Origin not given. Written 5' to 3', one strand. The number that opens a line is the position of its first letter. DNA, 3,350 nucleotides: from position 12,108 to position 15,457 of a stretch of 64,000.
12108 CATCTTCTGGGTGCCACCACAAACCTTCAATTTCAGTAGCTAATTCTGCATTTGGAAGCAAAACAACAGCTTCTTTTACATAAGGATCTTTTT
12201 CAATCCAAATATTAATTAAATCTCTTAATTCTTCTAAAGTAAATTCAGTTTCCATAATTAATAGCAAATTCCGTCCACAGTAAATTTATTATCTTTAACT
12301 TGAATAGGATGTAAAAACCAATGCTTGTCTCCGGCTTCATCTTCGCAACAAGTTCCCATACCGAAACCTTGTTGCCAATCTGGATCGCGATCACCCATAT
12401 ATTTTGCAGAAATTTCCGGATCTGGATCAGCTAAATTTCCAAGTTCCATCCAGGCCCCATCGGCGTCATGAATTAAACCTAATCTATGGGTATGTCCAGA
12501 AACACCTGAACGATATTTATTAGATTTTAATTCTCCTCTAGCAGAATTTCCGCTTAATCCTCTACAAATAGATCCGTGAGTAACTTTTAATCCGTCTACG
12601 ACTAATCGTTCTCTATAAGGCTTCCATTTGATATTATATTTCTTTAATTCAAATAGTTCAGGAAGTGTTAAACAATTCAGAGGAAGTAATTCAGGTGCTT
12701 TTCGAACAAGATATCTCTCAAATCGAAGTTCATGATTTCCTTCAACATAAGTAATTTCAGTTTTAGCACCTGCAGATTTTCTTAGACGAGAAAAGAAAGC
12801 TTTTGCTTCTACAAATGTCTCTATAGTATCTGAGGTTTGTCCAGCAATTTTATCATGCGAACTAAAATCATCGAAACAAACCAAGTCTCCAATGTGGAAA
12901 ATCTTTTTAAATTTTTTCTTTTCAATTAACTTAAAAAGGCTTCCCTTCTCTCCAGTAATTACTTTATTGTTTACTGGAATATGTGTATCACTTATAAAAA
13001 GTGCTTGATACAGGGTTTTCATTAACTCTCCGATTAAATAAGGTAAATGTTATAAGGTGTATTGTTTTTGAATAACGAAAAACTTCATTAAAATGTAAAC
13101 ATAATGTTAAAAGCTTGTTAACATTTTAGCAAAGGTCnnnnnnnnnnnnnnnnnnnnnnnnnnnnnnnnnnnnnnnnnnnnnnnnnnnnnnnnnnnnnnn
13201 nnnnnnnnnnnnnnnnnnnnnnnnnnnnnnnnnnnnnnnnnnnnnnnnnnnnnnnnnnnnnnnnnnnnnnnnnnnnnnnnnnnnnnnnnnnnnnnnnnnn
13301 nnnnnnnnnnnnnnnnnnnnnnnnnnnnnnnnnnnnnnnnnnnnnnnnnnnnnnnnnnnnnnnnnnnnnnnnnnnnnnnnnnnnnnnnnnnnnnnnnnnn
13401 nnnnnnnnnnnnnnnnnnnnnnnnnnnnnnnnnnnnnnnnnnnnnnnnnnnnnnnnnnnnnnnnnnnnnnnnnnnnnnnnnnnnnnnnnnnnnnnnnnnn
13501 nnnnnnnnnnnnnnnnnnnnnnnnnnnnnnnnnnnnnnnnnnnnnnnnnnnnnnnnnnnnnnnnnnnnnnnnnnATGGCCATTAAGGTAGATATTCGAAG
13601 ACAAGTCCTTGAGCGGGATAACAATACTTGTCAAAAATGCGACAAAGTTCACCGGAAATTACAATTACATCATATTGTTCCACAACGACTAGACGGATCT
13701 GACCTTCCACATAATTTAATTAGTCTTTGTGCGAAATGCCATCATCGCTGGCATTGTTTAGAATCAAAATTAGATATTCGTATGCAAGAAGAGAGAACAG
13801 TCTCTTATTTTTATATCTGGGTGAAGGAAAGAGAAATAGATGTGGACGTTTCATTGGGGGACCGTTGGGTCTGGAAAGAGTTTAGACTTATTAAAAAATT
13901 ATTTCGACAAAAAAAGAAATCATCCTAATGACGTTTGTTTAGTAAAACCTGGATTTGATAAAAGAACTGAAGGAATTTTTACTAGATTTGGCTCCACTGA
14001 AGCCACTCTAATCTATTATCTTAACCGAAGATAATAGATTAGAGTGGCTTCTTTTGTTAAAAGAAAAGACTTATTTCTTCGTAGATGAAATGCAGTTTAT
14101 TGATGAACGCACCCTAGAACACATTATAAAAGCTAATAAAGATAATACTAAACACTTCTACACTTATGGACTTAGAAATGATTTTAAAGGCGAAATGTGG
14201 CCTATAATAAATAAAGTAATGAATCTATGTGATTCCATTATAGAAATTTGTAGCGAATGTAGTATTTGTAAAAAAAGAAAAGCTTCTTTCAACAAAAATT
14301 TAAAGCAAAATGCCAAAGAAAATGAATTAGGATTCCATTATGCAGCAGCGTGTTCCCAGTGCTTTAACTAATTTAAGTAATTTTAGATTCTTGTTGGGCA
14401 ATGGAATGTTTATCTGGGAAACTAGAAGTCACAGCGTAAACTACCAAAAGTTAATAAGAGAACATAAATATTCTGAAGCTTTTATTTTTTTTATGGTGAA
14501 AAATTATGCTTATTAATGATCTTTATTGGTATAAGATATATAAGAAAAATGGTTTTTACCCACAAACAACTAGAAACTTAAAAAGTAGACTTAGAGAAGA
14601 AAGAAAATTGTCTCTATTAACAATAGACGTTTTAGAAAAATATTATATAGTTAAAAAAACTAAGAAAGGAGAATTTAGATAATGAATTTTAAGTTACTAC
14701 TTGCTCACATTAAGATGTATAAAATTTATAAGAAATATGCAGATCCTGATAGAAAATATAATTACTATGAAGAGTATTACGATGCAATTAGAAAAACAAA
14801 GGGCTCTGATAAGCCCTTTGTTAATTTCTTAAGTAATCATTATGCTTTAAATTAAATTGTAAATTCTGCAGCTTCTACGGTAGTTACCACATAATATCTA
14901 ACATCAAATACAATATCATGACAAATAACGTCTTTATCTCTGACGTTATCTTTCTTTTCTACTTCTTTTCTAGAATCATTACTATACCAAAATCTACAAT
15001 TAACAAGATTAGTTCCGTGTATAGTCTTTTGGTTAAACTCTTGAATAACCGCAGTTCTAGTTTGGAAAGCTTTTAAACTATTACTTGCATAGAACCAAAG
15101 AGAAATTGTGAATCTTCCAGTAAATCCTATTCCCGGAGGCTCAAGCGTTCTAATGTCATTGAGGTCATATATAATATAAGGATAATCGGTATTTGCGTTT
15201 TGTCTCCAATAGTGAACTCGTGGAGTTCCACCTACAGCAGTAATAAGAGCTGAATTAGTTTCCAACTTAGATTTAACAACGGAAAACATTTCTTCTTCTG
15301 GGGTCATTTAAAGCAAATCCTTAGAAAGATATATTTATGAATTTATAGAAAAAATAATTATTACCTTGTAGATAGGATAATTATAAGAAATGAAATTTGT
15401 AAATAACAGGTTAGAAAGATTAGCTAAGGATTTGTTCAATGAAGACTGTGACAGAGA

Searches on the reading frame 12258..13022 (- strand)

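Call 57: search_protein_families(library=pfam, max_evalue=0.01, proteins=[window:12258-13022:-])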
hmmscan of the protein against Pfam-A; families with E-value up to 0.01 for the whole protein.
window:12258-13022:- (254 aa): 2 families
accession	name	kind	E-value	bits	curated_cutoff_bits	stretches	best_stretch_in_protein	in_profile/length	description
PF12850.12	Metallophos_2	-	2.2e-06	28.2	27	1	8-188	4-126/154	Calcineurin-like phosphoesterase superfamily domain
PF00149.33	Metallophos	-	5.4e-05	24.1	21.5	1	8-179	4-189/191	Calcineurin-like phosphoesterase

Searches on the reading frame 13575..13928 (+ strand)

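Call 57: search_protein_families(library=pfam, max_evalue=0.01, proteins=[window:13575-13928:+])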
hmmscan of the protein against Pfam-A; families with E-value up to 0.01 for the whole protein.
window:13575-13928:+ (117 aa): 3 families
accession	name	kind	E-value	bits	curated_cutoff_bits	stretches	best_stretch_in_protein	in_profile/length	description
PF01844.29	HNH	-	1.1e-06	29.1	21.4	1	19-58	1-43/47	HNH endonuclease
PF14279.12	HNH_5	-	2.9e-05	24.3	27.5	1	19-58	1-42/56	HNH endonuclease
PF13391.12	HNH_2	-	0.0011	19.2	21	1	22-60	4-59/66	HNH endonuclease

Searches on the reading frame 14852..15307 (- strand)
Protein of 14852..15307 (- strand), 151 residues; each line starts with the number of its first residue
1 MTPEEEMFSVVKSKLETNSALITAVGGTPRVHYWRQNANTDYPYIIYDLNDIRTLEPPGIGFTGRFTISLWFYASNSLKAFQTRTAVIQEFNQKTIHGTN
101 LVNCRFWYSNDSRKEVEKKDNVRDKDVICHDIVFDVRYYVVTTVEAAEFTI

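Call 57: search_protein_families(library=pfam, max_evalue=0.01, proteins=[window:14852-15307:-])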
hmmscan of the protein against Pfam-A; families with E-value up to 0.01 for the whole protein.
window:14852-15307:- (151 aa): 1 family
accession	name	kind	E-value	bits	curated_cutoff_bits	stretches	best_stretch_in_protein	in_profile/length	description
PF11367.14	Tail_completion_gp17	-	0.0051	17.4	24.5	0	14-114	6-107/124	Tail completion protein gp17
